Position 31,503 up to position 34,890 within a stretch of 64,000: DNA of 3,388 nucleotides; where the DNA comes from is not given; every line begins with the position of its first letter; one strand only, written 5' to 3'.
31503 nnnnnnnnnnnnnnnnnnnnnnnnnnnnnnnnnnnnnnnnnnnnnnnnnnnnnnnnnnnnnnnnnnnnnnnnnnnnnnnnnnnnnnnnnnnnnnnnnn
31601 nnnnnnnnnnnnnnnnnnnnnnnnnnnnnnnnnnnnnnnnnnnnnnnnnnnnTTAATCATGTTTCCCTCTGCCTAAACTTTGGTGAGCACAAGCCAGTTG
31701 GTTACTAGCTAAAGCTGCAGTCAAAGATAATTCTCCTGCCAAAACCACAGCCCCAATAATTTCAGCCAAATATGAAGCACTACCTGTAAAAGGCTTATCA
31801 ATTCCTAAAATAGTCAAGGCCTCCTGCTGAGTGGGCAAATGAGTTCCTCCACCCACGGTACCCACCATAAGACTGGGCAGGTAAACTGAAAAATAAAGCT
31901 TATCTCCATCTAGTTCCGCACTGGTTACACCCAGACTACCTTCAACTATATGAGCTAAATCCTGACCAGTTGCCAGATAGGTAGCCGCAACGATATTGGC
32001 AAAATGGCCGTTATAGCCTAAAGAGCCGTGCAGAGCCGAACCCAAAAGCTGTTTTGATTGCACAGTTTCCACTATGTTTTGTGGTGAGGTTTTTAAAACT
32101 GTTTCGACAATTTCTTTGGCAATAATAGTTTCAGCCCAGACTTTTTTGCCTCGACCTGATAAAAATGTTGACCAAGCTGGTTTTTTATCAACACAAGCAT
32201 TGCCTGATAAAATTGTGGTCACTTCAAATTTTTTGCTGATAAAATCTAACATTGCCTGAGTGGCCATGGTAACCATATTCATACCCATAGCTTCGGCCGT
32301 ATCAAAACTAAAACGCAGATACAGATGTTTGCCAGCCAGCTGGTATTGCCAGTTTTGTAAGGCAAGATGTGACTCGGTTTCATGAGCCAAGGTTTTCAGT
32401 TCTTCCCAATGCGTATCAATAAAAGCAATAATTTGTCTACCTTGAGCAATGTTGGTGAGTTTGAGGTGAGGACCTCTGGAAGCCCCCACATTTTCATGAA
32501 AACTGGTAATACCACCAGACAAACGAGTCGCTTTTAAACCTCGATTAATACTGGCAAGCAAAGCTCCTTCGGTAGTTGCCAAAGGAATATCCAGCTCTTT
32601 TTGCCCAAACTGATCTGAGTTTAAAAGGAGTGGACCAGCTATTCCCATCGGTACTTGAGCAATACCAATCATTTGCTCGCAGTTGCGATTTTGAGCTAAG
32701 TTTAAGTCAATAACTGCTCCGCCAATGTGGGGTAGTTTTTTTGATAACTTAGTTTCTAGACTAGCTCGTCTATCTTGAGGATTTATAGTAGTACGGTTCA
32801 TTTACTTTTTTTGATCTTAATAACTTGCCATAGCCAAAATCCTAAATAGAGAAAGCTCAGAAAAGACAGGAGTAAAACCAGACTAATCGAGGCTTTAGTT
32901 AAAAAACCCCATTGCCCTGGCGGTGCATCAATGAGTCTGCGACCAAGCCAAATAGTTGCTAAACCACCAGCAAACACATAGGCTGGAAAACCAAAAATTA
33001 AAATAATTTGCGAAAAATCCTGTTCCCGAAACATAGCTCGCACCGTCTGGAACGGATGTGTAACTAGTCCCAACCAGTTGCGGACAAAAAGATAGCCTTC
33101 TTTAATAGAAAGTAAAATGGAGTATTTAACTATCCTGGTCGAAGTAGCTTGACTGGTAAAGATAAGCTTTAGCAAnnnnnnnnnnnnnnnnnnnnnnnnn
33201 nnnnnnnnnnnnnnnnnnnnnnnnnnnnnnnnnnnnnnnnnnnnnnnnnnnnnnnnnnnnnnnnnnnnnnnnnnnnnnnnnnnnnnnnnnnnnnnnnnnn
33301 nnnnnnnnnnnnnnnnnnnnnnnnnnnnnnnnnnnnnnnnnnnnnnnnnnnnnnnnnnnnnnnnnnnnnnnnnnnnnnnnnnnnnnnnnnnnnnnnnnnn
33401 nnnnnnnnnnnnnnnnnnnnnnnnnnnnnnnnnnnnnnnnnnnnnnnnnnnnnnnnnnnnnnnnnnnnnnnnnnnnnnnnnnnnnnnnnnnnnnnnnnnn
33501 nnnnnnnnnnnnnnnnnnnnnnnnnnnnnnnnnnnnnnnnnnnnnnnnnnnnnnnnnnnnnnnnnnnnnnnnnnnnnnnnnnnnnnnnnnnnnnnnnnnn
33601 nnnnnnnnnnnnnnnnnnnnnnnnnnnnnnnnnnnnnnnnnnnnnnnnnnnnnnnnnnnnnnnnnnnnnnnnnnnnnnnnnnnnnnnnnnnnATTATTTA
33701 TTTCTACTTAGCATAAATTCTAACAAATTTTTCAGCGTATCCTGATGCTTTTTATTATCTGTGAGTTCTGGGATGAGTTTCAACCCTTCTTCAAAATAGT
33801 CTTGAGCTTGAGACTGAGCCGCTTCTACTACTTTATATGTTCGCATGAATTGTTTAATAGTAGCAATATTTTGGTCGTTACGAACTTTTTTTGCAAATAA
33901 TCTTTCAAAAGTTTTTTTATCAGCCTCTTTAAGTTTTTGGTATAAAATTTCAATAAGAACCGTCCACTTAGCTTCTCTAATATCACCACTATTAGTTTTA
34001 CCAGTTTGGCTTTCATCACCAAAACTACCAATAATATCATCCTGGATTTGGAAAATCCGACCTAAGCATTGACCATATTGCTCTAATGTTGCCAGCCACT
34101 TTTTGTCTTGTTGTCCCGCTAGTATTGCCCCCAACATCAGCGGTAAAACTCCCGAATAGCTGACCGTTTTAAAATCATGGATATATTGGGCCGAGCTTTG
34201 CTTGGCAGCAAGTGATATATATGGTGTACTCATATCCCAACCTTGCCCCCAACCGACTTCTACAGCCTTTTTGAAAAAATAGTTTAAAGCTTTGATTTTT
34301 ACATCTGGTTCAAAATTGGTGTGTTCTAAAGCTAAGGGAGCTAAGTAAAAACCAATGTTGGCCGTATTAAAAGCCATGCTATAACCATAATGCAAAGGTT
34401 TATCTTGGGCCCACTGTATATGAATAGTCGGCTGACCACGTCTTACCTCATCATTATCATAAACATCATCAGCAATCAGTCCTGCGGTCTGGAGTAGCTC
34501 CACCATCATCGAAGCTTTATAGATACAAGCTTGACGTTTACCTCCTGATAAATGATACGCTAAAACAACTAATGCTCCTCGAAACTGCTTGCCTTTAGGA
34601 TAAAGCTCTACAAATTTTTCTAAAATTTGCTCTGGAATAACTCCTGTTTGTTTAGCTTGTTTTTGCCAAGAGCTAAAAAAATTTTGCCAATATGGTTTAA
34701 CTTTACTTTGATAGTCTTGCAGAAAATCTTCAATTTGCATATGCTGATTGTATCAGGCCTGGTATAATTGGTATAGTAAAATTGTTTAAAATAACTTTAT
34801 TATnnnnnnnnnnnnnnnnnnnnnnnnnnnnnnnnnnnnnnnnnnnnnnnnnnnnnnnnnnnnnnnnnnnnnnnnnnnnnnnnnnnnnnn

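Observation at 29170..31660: Archaeal-type thiolase / HMG-CoA synthase / DUF35 trio inside a bacterial mevalonate operon, with a zinc-ribbon-less DUF35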

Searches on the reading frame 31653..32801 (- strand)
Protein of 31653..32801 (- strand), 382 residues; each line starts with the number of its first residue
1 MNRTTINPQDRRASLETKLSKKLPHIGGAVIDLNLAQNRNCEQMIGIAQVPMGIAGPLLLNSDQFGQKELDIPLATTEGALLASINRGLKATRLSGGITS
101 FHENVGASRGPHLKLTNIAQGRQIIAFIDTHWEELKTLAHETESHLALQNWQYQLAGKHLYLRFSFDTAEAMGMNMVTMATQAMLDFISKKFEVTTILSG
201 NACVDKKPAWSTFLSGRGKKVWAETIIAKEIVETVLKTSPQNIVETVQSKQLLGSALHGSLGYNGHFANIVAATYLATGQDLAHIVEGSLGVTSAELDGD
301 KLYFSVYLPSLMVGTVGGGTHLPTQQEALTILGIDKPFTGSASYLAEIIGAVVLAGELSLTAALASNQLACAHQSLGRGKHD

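Call 3: search_protein_families(library=pfam, proteins=[window:31653-32801:-], max_evalue=1)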
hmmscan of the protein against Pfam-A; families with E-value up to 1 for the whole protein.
window:31653-32801:- (382 aa): 2 families
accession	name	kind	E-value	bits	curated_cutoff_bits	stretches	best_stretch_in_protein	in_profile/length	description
PF00368.23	HMG-CoA_red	-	1.7e-107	360.1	27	1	8-378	2-368/368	Hydroxymethylglutaryl-coenzyme A reductase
PF21198.3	ASH2L-like_WH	-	0.049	14.4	25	1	118-142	30-54/104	Set1/Ash2 histone methyltransferase complex subunit ASH2-like, WH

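Call 47: search_protein_families(library=ncbifam, proteins=[window:31653-32801:-], max_evalue=0.01)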
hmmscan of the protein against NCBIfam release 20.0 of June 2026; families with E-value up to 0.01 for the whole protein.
window:31653-32801:- (382 aa): 3 families
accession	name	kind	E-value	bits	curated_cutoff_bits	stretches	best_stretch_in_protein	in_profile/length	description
TIGR00533.1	HMG_CoA_R_NADP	equivalog_domain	1.6e-107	360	441.8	1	9-378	31-402/402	hydroxymethylglutaryl-CoA reductase (NADPH)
TIGR00920.1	2A060605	subfamily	2.6e-90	303.8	778.35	1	25-376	509-867/887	hydroxymethylglutaryl-CoA reductase (NADPH)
TIGR00532.1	HMG_CoA_R_NAD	equivalog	1.5e-10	40.9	259.95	1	32-374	59-391/395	hydroxymethylglutaryl-CoA reductase, degradative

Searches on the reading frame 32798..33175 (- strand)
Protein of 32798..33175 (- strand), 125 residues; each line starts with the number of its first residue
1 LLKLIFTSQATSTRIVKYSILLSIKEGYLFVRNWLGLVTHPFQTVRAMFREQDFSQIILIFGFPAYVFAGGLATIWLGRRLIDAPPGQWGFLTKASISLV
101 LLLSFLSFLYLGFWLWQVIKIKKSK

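Call 50: search_protein_families(library=pfam, proteins=[window:32798-33175:-], max_evalue=0.001)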
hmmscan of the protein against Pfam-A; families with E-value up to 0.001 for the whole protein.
window:32798-33175:- (125 aa): 0 families

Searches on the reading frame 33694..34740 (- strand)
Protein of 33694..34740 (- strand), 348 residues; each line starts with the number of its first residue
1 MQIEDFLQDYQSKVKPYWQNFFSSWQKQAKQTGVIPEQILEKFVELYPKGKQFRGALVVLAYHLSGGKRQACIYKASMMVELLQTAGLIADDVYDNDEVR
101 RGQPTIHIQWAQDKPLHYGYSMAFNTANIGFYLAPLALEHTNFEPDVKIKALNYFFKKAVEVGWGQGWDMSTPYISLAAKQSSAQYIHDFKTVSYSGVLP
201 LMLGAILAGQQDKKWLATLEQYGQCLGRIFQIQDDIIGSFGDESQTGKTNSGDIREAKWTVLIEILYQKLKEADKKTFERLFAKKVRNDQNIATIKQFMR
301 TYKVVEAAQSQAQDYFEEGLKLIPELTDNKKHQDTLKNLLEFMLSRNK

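Call 3: search_protein_families(library=pfam, proteins=[window:33694-34740:-], max_evalue=1)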
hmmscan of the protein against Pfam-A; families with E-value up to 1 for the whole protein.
window:33694-34740:- (348 aa): 3 families
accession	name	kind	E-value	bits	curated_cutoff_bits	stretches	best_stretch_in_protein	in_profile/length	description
PF00348.22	polyprenyl_synt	-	3.4e-45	154.7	27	1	46-296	11-248/251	Polyprenyl synthetase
PF21657.2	L544_helical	-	0.035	14.6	27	1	247-284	97-134/144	Nucleotidyl transferase L544, helical domain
PF23116.1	HHD_RTEL1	-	0.097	13.5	27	1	271-347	6-84/102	RTEL1, HHD domain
